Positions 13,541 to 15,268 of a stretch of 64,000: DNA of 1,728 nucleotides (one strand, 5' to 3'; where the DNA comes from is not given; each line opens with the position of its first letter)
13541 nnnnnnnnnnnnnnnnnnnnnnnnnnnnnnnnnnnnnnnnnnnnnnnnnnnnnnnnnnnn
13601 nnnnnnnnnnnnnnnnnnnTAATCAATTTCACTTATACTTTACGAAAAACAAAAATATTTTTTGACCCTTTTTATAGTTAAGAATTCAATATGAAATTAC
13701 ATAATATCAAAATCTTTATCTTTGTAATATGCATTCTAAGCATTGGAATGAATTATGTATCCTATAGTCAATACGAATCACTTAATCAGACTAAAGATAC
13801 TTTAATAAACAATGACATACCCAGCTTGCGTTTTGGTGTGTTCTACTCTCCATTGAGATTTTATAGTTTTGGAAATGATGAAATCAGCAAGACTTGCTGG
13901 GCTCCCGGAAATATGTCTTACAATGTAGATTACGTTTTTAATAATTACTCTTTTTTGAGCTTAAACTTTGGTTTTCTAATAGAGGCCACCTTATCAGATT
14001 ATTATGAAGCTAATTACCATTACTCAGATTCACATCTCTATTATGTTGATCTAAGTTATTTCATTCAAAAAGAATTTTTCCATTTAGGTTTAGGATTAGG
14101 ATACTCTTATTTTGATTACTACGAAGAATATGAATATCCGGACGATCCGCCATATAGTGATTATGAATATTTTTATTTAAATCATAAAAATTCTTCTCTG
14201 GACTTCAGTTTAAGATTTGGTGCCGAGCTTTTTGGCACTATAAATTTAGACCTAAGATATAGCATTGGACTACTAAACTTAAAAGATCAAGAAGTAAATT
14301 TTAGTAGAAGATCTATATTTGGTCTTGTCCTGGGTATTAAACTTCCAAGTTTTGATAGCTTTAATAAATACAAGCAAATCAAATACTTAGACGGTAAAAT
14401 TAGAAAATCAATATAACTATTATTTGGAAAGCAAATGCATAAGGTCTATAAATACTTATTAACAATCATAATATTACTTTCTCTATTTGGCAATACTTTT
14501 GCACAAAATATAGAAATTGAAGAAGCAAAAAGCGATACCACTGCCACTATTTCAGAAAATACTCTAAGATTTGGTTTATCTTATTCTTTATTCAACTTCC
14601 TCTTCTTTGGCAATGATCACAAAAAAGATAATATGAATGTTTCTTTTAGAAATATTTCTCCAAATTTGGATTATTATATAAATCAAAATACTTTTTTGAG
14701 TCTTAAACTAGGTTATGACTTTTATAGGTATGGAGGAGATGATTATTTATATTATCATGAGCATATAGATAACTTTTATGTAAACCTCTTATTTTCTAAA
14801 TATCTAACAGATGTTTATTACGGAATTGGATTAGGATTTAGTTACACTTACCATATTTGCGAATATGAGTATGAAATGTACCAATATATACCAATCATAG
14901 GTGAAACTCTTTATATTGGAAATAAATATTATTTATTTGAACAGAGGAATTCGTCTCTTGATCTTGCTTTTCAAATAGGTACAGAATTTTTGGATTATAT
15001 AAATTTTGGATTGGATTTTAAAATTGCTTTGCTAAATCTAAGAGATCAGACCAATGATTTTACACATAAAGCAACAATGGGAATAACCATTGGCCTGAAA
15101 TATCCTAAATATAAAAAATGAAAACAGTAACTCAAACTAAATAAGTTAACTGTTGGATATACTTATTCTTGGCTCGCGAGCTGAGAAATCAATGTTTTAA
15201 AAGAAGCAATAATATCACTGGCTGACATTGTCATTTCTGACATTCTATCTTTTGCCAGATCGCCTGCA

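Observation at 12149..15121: Tandem A-B-A-B array of four paralogous small secreted beta-barrel-like proteins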

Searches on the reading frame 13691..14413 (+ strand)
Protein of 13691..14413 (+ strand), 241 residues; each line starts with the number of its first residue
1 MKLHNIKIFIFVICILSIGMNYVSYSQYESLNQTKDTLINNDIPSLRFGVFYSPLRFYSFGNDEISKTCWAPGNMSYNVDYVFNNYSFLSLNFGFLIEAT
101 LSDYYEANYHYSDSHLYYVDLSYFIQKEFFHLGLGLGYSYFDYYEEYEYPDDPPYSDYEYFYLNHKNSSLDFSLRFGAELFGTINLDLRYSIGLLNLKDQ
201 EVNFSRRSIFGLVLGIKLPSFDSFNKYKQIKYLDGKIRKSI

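Call 3: search_protein_families(library=pfam, proteins=[window:13691-14413:+], max_evalue=10)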
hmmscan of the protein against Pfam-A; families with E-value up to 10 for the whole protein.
window:13691-14413:+ (241 aa): 1 family
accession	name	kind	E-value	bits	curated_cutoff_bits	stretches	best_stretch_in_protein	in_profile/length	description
PF13505.12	OMP_b-brl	-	0.00072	20.2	28.7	1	60-204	33-162/175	Outer membrane protein beta-barrel domain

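Call 4: search_protein_families(library=ncbifam, proteins=[window:13691-14413:+], max_evalue=10)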
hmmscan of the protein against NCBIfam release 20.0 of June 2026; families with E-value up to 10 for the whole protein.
window:13691-14413:+ (241 aa): 0 families

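Call 7: find_homologous_proteins(query=window:13691-14413:+, max_evalue=0.001)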
Query window:13691-14413:+ (241 aa): 1 proteins with E <= 0.001 among 221 candidates.
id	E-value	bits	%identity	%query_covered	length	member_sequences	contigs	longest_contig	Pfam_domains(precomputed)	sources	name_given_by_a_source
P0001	2.6e-155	533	100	100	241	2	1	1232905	-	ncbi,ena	-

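Call 10: find_encoding_contigs(protein=P0001, flank=10000, max_places=6)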
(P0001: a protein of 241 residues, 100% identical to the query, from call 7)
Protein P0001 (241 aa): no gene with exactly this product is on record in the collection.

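Call 26: find_related_loci(query=A2, collection=genome_contigs, flank=6000)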
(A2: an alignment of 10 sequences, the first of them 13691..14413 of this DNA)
Query A2 (241 aa) in genome_contigs; peptide patterns used: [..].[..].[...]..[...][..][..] (x = any residue, [..] = any of these).
22 stretches matched a pattern; 5 encode a relative of the query (tblastn E <= 1e-3); 5 distinct loci.
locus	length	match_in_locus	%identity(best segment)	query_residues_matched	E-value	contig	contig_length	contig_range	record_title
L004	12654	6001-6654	43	29-241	3e-48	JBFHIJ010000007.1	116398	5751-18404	MAG: Chlorobiota bacterium isolate Mix_sand07.2021.05.G.35 k141_2433404_length_116398_cov_12.8717, whole genome shotgun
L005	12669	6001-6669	41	5-226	1e-43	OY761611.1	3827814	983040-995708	MAG: Candidatus Kapabacteria bacterium isolate 963550f5-4d88-4eb0-99f7-25ebda648600 genome assembly, chromosome: 1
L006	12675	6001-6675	31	5-221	2e-25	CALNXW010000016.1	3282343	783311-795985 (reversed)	MAG: uncultured bacterium isolate LOGT_bin.0142 genome assembly, contig: contig_9981, whole genome shotgun sequence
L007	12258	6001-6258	31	71-150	1e-5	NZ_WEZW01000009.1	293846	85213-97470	Sphingobacterium luzhongxinii strain xlx-73 Scaffold7_1, whole genome shotgun sequence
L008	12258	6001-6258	30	71-150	3e-5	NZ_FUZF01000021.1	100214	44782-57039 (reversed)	Sphingobacterium nematocida strain DSM 24091, whole genome shotgun sequence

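Call 33: find_homologous_proteins(query=A2, max_evalue=0.01)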
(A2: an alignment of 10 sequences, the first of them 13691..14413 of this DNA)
Query A2 (10 sequences) (241 aa, profile of the alignment): 4 proteins with E <= 0.01 among 3901 candidates.
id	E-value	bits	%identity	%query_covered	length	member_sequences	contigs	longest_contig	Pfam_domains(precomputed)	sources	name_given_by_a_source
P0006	5.1e-85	303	28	90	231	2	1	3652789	-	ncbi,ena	-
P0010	1.9e-78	281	32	86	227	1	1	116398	-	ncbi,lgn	-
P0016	1.1e-72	262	30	79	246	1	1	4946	-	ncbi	-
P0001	2.7e-71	258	100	100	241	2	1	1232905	-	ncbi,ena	-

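Call 34: find_related_loci(query=A2, collection=metagenome_contigs, flank=6000)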
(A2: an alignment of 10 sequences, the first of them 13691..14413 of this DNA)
Query A2 (241 aa) in metagenome_contigs; peptide patterns used: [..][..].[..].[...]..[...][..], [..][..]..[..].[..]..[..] (x = any residue, [..] = any of these).
152 stretches matched a pattern, but none encodes a relative of the query by tblastn (E <= 1e-3).

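Call 35: find_encoding_contigs(protein=P0016, flank=6000)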
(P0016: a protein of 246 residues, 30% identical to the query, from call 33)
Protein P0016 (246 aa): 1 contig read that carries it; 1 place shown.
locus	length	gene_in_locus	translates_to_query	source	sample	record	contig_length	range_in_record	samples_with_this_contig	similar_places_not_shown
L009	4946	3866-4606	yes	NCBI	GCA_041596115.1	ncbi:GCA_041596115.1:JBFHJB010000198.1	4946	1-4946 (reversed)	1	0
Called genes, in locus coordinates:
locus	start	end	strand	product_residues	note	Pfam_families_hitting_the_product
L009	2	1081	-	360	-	?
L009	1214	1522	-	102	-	PF02699:YajC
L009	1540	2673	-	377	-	PF01702:TGT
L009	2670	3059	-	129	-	PF04892:VanZ-LLP1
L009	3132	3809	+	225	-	-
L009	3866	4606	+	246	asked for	-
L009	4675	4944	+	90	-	?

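Call 36: search_protein_families(library=pfam, proteins=[L005:5992-6699:+, L005:6714-7394:+, L007:5701-6558:+], max_evalue=1)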
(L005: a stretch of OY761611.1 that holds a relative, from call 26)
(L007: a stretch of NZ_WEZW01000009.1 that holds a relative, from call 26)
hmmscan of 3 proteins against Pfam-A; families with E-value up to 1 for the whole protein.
L005:5992-6699:+ (236 aa): 1 family
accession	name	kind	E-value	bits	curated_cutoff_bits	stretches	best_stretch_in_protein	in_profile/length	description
PF13505.12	OMP_b-brl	-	0.0034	18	28.7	1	71-215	43-172/175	Outer membrane protein beta-barrel domain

L005:6714-7394:+ (227 aa): 0 families

L007:5701-6558:+ (286 aa): 0 families

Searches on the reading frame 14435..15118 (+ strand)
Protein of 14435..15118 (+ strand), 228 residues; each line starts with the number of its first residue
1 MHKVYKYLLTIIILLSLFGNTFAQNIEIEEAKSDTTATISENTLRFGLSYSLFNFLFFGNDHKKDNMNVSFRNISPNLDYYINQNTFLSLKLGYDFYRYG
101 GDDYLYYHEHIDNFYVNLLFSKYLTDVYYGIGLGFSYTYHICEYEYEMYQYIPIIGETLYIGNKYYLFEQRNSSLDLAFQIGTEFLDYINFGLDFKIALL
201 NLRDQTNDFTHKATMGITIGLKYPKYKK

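Call 3: search_protein_families(library=pfam, proteins=[window:14435-15118:+], max_evalue=10)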
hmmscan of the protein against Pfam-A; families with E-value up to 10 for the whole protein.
window:14435-15118:+ (228 aa): 0 families

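Call 4: search_protein_families(library=ncbifam, proteins=[window:14435-15118:+], max_evalue=10)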
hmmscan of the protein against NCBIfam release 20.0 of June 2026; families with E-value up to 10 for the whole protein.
window:14435-15118:+ (228 aa): 2 families
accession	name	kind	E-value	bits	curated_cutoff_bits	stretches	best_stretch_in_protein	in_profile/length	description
NF047328.1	OMP_TP0733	subfamily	0.015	14.7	130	1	7-136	3-137/202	TP0733 family outer membrane beta-barrel protein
NF053514.2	JUQZ_fam_ocin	equivalog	0.058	13.7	40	1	1-50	1-53/107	BLB8/JUQZ-1 family protein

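Call 53: predict_structure(alignment_id=A4)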
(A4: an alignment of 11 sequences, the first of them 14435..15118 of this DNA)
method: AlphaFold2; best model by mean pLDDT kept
length: 228 residues; sequences in the alignment: 11
mean_pLDDT: 80.9   pTM: 0.67
mean pLDDT of the five models: 80.9, 80.6, 80.3, 79.6, 79.1
residues with pLDDT >= 90: 73; 70-90: 108; 50-70: 33; < 50: 14
segments of 3 or more residues with pLDDT < 50: 32-40
pLDDT, mean of each block of 10 residues (from residue 1): 66 73 55 42 82 86 77 89 90 87 73 94 90 93 85 87 85 93 86 92 68 91 75
secondary structure, 60 per line:
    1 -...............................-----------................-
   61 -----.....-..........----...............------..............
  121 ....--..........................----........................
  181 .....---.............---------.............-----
elements in order: H2-32 E44-59 E66-70 E72-81 E86-100 E107-124 E127-152 E157-185 E189-201 E211-223

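Call 63: find_related_loci(query=A5, collection=metagenome_contigs, flank=5000)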
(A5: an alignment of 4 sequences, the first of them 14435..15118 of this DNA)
Query A5 (228 aa) in metagenome_contigs; peptide patterns used: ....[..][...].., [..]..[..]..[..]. (x = any residue, [..] = any of these).
432 stretches matched a pattern, but none encodes a relative of the query by tblastn (E <= 1e-3).
